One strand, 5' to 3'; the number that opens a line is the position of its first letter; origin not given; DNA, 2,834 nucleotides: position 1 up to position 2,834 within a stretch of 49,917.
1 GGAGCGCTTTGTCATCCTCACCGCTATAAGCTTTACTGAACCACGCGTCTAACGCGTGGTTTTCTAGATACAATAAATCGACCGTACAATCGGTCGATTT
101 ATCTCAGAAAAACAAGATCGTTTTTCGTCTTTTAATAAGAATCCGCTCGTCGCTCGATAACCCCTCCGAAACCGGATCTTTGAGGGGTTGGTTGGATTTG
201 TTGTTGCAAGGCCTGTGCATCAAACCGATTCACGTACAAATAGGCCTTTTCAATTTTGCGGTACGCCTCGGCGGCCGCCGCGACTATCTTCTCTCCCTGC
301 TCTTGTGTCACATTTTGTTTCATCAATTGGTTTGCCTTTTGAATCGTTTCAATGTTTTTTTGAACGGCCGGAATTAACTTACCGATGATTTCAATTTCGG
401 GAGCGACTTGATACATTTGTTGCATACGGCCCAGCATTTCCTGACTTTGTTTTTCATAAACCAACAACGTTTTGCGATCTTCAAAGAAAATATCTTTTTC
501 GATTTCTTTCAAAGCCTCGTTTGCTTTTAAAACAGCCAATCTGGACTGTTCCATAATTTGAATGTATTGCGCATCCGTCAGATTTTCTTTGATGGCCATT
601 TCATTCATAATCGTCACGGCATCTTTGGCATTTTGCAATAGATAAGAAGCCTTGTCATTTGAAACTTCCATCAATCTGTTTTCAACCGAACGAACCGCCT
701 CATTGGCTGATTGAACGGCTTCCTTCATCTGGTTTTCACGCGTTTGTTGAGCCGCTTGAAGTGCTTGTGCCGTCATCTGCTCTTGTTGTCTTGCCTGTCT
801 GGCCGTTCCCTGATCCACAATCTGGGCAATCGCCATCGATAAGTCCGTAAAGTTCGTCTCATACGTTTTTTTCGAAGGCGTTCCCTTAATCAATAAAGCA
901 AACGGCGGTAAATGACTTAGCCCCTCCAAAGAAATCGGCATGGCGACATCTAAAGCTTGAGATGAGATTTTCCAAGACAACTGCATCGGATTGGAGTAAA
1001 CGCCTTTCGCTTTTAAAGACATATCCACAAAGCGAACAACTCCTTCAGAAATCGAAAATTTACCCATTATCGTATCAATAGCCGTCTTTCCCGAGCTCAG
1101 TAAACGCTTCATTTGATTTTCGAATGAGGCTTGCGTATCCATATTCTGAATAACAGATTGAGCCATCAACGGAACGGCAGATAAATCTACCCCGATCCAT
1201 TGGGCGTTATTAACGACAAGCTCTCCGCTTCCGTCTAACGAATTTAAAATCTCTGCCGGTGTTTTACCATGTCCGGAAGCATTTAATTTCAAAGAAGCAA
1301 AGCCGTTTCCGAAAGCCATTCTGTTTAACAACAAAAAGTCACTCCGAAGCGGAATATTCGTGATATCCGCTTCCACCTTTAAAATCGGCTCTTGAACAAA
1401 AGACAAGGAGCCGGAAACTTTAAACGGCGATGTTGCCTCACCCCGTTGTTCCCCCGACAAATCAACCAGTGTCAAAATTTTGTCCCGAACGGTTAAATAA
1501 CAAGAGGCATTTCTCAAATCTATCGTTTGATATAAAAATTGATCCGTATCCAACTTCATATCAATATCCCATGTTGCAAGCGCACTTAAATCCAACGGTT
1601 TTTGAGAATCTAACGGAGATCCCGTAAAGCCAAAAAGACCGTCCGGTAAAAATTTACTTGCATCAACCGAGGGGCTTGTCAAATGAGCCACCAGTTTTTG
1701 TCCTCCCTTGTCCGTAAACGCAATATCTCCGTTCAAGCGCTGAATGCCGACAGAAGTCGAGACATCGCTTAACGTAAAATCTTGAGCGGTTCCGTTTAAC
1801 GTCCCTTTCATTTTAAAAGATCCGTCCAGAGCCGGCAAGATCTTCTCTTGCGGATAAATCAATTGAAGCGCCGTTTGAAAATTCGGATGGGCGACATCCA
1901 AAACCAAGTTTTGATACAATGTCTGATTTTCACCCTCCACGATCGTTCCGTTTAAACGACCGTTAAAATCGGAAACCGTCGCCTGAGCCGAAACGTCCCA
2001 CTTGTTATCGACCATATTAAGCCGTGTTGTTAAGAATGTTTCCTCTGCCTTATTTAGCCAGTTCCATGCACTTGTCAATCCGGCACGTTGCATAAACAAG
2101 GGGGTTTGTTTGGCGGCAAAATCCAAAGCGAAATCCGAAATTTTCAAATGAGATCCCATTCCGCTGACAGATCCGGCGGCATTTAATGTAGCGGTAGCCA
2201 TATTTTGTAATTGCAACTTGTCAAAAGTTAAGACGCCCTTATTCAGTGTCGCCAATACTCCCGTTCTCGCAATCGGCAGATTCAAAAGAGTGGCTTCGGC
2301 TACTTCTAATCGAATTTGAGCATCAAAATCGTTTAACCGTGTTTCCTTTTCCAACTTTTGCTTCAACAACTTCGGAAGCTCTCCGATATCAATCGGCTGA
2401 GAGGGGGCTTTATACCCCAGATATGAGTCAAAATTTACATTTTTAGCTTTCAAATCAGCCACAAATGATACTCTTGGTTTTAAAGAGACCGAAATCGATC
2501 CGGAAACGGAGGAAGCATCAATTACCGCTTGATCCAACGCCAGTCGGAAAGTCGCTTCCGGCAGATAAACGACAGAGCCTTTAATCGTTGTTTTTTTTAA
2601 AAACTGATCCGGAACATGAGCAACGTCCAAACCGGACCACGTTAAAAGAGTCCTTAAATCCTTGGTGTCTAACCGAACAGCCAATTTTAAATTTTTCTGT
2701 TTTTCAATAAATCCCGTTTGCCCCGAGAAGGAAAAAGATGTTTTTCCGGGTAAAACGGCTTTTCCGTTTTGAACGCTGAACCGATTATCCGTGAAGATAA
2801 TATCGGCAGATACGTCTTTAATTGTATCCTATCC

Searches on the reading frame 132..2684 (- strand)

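Call 26: search_protein_families(library=pfam, proteins=[window:132-2684:-], max_evalue=0.001)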
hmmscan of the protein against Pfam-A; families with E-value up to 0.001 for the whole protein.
window:132-2684:- (850 aa): 1 family
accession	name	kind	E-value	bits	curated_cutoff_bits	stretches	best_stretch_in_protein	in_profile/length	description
PF05170.20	AsmA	-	4.2e-06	26.3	29.8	1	373-551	440-603/607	AsmA family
